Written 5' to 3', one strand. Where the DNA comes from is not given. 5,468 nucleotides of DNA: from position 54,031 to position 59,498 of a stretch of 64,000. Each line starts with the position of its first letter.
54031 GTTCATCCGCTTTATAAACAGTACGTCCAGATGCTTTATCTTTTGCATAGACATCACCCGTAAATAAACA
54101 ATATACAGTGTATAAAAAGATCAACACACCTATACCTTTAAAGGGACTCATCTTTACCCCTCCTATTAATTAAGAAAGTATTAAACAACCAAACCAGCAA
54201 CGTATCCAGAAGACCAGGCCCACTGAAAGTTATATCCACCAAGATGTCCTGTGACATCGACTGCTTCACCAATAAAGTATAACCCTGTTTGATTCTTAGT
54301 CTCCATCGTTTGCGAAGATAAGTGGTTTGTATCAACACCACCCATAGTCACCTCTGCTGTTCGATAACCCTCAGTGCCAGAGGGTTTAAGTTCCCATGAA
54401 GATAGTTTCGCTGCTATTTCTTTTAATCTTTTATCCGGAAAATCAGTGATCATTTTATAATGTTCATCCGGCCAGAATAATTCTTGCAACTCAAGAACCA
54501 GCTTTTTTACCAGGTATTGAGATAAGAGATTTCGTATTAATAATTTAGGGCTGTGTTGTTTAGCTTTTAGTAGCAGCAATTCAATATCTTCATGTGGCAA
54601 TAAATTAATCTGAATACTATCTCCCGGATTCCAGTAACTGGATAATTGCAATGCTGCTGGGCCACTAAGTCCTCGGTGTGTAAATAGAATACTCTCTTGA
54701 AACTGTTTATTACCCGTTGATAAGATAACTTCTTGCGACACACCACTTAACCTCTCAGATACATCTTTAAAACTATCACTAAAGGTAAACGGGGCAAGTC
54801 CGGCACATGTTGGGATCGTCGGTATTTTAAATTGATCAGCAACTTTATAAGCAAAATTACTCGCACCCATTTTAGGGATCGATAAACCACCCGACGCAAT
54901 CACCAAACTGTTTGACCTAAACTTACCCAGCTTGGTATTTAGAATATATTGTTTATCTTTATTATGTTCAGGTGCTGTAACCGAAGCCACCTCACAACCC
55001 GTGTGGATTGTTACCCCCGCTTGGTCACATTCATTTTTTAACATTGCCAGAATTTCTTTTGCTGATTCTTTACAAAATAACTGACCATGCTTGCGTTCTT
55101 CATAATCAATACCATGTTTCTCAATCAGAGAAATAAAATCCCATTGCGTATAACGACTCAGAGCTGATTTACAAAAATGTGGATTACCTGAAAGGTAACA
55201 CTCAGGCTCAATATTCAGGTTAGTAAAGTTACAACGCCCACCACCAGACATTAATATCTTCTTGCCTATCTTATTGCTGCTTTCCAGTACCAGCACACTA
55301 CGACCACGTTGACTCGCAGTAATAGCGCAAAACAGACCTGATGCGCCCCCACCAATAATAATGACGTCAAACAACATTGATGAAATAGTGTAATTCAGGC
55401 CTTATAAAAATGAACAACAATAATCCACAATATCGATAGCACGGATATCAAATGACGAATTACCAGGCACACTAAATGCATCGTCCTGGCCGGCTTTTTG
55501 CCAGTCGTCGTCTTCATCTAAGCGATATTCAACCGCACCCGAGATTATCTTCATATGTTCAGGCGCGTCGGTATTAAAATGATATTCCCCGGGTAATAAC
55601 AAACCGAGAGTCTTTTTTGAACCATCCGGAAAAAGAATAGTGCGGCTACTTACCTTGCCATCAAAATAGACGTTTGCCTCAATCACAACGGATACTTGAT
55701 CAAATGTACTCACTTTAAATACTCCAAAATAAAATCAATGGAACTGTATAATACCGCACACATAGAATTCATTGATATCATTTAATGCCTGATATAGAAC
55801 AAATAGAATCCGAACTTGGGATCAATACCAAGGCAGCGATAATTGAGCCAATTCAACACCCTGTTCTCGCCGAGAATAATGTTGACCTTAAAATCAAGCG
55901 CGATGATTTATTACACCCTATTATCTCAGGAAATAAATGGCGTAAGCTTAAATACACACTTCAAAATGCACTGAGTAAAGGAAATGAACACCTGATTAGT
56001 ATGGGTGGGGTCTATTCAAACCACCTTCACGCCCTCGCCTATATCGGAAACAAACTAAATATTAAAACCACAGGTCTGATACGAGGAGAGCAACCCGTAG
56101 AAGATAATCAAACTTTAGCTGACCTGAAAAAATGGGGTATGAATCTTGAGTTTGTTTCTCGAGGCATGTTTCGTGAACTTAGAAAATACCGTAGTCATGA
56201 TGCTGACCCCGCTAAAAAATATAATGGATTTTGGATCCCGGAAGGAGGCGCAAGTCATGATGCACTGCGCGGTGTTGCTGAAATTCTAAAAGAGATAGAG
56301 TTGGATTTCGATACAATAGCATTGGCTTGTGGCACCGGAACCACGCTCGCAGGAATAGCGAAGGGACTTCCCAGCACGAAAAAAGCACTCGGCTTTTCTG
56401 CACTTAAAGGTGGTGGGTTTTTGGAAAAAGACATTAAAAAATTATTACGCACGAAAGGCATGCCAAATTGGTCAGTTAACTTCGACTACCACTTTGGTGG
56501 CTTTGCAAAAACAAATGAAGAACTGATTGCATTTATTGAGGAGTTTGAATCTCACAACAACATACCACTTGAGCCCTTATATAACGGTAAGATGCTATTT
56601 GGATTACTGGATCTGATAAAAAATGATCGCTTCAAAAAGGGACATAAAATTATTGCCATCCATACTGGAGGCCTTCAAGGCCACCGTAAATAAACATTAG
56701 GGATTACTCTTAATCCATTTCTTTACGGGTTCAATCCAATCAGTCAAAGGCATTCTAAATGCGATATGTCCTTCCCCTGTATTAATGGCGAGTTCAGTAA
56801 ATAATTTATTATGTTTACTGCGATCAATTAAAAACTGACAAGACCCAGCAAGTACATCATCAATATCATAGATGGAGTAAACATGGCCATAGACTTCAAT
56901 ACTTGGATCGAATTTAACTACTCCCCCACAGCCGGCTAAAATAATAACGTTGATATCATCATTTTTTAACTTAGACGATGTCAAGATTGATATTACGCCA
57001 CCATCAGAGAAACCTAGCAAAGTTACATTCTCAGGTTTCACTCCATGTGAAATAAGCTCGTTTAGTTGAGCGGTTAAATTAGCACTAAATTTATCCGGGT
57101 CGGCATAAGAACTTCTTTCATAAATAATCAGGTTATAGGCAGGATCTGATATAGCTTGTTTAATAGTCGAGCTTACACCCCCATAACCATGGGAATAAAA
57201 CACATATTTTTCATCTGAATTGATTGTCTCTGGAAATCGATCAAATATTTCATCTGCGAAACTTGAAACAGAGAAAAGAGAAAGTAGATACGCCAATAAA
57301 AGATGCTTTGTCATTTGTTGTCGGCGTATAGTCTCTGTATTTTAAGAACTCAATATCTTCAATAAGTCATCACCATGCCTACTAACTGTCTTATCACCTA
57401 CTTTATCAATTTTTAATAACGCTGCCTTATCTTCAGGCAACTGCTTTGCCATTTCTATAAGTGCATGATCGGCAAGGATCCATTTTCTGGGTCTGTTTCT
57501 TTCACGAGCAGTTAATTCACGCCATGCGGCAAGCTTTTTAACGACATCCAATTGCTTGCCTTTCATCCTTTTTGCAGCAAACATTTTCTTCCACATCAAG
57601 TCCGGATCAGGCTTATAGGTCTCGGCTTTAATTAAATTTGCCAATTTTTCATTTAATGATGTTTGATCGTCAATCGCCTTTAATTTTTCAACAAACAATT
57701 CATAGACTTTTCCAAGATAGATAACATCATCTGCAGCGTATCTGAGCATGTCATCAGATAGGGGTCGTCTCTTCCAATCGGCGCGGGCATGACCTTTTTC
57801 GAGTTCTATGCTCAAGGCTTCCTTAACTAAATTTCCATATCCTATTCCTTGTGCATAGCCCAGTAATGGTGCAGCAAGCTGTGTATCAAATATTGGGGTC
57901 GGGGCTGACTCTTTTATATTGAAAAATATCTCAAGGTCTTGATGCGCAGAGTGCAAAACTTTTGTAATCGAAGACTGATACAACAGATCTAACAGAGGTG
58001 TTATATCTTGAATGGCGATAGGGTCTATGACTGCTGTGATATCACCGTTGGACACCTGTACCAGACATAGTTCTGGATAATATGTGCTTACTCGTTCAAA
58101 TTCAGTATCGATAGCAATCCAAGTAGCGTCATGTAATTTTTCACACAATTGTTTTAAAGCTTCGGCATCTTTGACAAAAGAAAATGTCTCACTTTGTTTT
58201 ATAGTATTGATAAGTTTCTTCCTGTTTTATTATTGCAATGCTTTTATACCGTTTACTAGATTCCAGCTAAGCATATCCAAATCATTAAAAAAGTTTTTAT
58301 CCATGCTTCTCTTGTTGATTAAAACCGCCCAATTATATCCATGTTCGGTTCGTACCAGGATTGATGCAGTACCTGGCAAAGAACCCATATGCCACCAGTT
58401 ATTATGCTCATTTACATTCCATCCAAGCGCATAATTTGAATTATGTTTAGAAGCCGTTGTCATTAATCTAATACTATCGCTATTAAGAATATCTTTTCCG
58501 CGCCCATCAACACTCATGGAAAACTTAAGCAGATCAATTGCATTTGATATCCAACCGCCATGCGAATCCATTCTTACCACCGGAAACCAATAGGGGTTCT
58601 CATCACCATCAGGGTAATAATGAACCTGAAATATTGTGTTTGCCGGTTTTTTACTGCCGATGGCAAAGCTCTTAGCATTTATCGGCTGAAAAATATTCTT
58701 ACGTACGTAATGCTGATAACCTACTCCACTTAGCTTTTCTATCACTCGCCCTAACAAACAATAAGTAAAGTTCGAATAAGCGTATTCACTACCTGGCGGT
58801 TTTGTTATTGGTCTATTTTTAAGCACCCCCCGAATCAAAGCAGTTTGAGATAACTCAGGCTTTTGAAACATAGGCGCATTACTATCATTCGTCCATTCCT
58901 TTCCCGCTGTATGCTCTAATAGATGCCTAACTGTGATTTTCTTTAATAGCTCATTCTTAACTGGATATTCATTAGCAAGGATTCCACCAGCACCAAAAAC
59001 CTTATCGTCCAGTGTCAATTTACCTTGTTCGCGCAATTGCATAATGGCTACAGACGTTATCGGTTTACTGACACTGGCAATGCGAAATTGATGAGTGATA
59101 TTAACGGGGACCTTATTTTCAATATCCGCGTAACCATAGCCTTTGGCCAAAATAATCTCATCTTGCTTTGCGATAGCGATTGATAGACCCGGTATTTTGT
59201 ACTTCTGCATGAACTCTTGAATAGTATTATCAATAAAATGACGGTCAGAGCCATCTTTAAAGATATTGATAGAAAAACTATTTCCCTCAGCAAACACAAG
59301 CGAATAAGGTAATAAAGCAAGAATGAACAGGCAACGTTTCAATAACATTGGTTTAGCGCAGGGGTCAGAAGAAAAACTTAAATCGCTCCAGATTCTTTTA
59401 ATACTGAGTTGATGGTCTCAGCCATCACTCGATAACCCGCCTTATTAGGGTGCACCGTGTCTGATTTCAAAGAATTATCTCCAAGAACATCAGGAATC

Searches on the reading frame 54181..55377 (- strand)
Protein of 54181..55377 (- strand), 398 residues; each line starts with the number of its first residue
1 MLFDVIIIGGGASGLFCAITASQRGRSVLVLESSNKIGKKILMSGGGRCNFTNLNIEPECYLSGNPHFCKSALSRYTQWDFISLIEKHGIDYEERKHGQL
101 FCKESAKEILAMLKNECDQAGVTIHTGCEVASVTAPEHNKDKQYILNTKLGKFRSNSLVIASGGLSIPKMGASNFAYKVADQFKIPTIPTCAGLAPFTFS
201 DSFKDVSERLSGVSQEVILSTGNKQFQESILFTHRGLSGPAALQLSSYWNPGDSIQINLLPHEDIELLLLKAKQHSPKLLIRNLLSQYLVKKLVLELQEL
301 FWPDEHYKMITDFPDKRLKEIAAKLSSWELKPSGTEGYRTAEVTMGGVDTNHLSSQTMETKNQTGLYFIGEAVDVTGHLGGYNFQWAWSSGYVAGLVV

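Call 112: search_protein_families(library=pfam, proteins=[window:54181-55377:-], max_evalue=0.0001)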
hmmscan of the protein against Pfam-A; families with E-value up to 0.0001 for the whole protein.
window:54181-55377:- (398 aa): 11 families
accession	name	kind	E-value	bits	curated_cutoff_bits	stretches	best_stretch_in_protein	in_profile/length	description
PF03486.20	HI0933_like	-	4.6e-92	308.3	50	1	3-395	1-242/244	HI0933-like protein Rossmann domain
PF22780.1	HI0933_like_1st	-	1.7e-37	129.3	27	1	192-343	2-165/165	HI0933-like protein barrel and H2TH domain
PF01266.30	DAO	-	9.9e-14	52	27.9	1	4-107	1-97/353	FAD dependent oxidoreductase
PF00890.30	FAD_binding_2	-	1.8e-12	47.6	20.4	1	4-49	1-46/414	FAD binding domain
PF12831.13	FAD_oxidored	-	3.7e-11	43.4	27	1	4-151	1-131/416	FAD dependent oxidoreductase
PF13738.12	Pyr_redox_3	-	6.8e-10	39.1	30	0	6-40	1-35/305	Pyridine nucleotide-disulphide oxidoreductase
PF13450.12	NAD_binding_8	-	5e-07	30.3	21.9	1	7-38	1-32/68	NAD(P)-binding Rossmann-like domain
PF07992.20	Pyr_redox_2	-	7.2e-07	29.3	26.1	0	102-163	178-236/291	Pyridine nucleotide-disulphide oxidoreductase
PF01134.28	GIDA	-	2.9e-06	27.1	22.1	0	4-38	1-36/391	Glucose inhibited division protein A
PF00070.33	Pyr_redox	-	5.5e-06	27.2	22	0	5-38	2-35/82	Pyridine nucleotide-disulphide oxidoreductase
PF01946.23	Thi4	-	8.9e-05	22.3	26.2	0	3-42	18-58/235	Thi4 family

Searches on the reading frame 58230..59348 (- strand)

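Call 112: search_protein_families(library=pfam, proteins=[window:58230-59348:-], max_evalue=0.0001)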
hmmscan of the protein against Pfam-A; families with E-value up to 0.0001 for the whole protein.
window:58230-59348:- (372 aa): 1 family
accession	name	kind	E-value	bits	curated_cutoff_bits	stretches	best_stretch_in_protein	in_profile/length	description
PF00144.29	Beta-lactamase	-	1.5e-60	205.6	27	1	39-351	1-315/329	Beta-lactamase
